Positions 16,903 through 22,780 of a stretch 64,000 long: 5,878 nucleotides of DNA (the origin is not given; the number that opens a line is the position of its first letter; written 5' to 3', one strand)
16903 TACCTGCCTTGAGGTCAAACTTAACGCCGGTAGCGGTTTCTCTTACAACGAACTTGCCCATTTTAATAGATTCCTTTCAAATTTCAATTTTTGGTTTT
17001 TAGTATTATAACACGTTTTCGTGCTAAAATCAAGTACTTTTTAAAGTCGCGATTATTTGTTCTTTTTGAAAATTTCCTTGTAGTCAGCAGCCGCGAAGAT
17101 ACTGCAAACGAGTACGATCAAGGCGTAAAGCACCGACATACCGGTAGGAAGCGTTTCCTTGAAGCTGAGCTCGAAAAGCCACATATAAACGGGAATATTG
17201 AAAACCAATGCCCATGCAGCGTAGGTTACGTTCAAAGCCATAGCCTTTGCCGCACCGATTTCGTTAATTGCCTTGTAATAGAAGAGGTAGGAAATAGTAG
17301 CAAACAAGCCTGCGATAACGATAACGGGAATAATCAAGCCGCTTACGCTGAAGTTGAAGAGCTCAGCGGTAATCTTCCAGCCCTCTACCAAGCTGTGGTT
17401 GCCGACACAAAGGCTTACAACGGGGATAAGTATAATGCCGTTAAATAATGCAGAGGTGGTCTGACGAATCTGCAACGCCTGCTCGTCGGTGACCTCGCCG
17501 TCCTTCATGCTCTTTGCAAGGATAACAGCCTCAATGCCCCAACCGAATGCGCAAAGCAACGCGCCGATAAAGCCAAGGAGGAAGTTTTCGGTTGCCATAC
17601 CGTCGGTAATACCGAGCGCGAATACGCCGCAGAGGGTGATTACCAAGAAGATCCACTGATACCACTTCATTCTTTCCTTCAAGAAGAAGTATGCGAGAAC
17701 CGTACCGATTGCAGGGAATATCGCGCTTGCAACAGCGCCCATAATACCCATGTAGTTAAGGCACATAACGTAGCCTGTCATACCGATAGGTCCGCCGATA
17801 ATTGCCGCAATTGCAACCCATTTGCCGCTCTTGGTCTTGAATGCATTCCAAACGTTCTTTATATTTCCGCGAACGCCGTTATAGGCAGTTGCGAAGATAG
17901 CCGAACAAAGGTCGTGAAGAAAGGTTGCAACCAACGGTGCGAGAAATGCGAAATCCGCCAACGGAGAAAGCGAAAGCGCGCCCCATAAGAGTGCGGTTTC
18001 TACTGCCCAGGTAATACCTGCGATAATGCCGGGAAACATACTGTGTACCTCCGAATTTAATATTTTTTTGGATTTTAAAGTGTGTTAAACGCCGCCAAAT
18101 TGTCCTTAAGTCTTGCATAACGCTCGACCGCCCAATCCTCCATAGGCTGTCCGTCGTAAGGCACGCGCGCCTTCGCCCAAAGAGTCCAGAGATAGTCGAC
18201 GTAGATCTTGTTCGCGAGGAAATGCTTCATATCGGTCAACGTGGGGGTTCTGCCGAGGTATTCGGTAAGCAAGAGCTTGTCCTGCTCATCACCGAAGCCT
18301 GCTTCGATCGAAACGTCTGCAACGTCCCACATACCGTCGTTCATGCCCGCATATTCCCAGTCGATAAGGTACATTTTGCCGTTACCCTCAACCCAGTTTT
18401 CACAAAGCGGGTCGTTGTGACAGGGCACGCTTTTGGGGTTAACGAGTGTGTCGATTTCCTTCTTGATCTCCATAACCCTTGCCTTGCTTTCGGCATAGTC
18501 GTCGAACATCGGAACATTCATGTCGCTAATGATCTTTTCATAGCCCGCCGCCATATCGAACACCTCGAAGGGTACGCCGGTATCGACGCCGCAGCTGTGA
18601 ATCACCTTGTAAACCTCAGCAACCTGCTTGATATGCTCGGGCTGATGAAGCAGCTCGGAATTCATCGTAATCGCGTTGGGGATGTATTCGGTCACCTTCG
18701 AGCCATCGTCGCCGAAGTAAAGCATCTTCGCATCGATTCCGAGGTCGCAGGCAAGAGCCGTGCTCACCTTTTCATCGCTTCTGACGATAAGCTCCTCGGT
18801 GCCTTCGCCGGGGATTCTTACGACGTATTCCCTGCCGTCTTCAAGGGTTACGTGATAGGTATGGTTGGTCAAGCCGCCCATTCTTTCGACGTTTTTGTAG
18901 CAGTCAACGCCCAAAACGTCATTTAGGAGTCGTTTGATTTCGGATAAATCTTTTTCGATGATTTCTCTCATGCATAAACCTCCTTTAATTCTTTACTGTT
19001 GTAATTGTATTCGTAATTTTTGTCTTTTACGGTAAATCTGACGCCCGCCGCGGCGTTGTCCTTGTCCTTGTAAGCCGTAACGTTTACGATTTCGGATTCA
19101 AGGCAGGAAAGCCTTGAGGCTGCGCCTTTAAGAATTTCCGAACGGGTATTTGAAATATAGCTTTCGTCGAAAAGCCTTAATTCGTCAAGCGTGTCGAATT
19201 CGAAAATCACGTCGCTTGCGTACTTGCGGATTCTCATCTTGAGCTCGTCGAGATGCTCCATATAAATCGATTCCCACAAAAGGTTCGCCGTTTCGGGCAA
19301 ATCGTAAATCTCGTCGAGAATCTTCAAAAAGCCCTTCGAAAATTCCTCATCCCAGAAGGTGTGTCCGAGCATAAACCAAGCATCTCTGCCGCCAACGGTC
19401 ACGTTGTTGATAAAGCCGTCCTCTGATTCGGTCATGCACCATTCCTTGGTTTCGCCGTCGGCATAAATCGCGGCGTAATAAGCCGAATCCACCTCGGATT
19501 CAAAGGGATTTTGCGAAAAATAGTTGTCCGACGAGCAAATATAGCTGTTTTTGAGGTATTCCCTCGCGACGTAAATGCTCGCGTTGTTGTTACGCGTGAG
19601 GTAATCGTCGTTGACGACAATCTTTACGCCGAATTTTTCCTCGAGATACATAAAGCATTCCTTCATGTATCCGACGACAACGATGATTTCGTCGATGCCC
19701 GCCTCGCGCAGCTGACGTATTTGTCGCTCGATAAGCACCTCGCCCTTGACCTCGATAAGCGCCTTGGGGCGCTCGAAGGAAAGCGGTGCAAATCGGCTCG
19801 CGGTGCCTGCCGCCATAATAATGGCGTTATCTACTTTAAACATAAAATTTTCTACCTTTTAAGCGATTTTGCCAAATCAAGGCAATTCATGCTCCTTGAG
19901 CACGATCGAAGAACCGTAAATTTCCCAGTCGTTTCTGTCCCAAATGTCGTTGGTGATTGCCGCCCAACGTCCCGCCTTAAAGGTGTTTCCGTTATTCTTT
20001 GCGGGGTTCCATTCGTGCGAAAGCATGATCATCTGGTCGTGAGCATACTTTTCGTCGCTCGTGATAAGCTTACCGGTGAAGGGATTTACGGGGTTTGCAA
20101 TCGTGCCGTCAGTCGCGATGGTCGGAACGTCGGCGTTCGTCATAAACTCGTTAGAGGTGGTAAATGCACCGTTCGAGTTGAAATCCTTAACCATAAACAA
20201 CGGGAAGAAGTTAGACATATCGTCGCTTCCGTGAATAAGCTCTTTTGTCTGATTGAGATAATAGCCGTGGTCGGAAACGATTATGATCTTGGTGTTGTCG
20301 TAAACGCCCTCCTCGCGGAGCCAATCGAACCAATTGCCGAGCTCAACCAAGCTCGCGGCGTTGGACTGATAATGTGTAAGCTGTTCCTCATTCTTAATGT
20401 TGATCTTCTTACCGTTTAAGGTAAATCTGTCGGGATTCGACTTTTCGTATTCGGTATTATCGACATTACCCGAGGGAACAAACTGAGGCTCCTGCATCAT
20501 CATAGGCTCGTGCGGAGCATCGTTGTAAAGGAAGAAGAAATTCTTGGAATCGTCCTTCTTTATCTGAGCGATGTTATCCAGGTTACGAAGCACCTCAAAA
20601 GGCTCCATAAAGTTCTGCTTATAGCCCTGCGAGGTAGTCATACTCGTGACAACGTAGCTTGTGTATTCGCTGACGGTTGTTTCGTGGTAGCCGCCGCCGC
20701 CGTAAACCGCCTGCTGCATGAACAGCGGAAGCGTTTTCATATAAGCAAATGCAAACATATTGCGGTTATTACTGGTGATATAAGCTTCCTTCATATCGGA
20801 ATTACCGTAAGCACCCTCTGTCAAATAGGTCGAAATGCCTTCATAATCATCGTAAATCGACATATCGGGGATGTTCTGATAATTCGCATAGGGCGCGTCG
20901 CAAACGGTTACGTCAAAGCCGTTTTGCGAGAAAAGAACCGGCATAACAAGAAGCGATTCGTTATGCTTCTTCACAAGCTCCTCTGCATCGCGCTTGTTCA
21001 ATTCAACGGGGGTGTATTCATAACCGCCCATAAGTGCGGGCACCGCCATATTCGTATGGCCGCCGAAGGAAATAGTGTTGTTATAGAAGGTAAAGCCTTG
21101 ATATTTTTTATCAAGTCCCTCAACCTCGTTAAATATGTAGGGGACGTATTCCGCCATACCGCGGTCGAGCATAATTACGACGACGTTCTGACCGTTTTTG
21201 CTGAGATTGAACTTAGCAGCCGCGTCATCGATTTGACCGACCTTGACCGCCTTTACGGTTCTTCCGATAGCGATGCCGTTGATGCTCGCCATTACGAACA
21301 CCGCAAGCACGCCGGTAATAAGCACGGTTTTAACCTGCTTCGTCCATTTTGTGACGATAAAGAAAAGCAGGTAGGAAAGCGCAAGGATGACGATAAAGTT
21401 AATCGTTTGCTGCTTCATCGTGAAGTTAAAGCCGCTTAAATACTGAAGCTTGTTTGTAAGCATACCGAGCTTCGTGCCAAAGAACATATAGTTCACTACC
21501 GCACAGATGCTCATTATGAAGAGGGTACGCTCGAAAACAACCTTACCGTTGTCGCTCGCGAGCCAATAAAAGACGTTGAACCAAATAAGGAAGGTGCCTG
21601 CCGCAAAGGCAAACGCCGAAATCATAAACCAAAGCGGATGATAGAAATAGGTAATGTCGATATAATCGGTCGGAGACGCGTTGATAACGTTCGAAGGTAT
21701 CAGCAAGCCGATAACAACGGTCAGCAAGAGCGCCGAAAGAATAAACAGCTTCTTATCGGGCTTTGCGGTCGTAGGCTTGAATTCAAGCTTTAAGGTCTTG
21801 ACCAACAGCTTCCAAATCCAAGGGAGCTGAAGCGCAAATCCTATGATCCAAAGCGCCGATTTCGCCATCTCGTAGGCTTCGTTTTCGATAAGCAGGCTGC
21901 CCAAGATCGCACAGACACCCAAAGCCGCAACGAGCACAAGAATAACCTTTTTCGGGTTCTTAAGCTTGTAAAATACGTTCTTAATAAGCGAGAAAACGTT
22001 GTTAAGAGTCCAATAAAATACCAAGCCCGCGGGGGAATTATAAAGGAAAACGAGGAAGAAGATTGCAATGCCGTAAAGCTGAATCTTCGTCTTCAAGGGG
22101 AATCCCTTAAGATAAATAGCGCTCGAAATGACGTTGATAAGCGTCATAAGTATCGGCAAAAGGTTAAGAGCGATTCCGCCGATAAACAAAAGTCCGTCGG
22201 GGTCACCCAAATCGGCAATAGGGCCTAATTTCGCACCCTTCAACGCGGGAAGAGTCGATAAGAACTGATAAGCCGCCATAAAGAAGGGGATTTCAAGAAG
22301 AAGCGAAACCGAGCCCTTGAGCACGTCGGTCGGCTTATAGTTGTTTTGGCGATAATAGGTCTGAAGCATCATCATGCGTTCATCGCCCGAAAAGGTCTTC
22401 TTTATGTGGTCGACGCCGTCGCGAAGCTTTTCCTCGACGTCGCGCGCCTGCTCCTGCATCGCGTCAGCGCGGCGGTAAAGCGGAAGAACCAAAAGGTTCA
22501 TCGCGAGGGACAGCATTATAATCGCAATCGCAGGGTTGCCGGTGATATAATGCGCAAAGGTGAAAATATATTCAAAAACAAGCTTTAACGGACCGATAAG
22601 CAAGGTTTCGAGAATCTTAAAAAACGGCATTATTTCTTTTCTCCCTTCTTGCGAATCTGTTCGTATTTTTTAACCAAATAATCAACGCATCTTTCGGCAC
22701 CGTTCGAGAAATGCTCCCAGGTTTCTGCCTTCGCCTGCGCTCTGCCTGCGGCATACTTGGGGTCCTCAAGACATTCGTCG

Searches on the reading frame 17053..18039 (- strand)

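Call 47: search_protein_families(library=pfam, proteins=[window:17053-18039:-], max_evalue=0.00001)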
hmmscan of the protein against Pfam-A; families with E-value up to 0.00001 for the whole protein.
window:17053-18039:- (328 aa): 1 family
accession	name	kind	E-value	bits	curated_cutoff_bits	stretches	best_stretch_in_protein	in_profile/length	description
PF00892.27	EamA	-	8.3e-13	49.2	28.2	1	7-142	2-133/135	EamA-like transporter family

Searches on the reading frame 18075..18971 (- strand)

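Call 47: search_protein_families(library=pfam, proteins=[window:18075-18971:-], max_evalue=0.00001)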
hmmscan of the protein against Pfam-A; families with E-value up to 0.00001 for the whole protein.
window:18075-18971:- (298 aa): 2 families
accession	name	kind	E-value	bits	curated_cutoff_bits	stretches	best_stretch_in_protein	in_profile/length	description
PF01633.27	Choline_kinase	-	4.1e-21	76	29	1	31-227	5-210/300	Choline/ethanolamine kinase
PF01636.29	APH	-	7.3e-12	46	23.2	1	32-239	7-230/239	Phosphotransferase enzyme family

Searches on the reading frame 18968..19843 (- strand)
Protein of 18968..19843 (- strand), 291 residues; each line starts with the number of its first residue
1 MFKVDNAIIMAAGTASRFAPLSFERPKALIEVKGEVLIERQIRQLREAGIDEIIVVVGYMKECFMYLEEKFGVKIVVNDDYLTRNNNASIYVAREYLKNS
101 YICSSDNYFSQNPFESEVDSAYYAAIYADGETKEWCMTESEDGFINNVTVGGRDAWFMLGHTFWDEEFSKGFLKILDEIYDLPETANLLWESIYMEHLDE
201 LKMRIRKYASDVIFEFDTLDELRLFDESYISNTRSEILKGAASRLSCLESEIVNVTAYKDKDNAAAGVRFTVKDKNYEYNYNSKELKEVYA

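Call 47: search_protein_families(library=pfam, proteins=[window:18968-19843:-], max_evalue=0.00001)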
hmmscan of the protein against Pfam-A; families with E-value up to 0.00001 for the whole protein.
window:18968-19843:- (291 aa): 2 families
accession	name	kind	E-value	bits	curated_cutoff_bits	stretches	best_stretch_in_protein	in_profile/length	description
PF12804.13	NTP_transf_3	-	4.5e-14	53.4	27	1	7-100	1-87/160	MobA-like NTP transferase domain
PF00483.29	NTP_transferase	-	8.5e-11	42.3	21.2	1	7-120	2-123/245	Nucleotidyl transferase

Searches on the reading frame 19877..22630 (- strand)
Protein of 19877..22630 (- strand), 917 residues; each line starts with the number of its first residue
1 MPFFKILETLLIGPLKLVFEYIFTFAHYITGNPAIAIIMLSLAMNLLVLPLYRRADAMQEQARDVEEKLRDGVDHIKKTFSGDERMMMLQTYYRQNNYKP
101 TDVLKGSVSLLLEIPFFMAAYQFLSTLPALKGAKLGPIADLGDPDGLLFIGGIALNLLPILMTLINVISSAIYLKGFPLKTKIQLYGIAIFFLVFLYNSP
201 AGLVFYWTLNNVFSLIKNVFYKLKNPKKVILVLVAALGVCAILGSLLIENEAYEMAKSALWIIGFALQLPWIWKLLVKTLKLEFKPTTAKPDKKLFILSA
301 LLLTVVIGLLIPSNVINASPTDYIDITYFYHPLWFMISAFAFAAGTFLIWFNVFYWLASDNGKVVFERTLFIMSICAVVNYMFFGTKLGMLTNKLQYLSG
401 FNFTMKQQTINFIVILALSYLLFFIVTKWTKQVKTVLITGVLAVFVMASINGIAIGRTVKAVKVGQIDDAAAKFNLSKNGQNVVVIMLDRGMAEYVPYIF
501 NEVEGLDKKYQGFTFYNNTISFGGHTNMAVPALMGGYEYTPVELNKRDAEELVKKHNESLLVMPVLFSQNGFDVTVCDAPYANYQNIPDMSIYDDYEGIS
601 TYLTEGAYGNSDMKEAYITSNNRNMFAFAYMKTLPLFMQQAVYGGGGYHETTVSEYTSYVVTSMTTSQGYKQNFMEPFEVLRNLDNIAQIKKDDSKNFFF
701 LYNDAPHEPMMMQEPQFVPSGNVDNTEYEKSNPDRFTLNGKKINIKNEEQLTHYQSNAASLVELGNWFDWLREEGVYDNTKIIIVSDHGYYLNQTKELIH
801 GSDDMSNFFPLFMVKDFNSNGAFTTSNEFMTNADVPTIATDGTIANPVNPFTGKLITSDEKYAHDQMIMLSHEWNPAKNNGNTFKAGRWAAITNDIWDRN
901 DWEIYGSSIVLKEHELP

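Call 48: search_protein_families(library=pfam, proteins=[window:19877-22630:-], max_evalue=0.00001)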
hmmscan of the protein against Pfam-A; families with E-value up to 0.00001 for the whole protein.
window:19877-22630:- (917 aa): 2 families
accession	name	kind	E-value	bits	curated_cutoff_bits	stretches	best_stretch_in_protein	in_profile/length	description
PF02096.25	60KD_IMP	-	5.9e-22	78.8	35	1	35-221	3-161/163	60Kd inner membrane protein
PF00884.28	Sulfatase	-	2.2e-09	37.5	25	1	481-801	1-254/301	Sulfatase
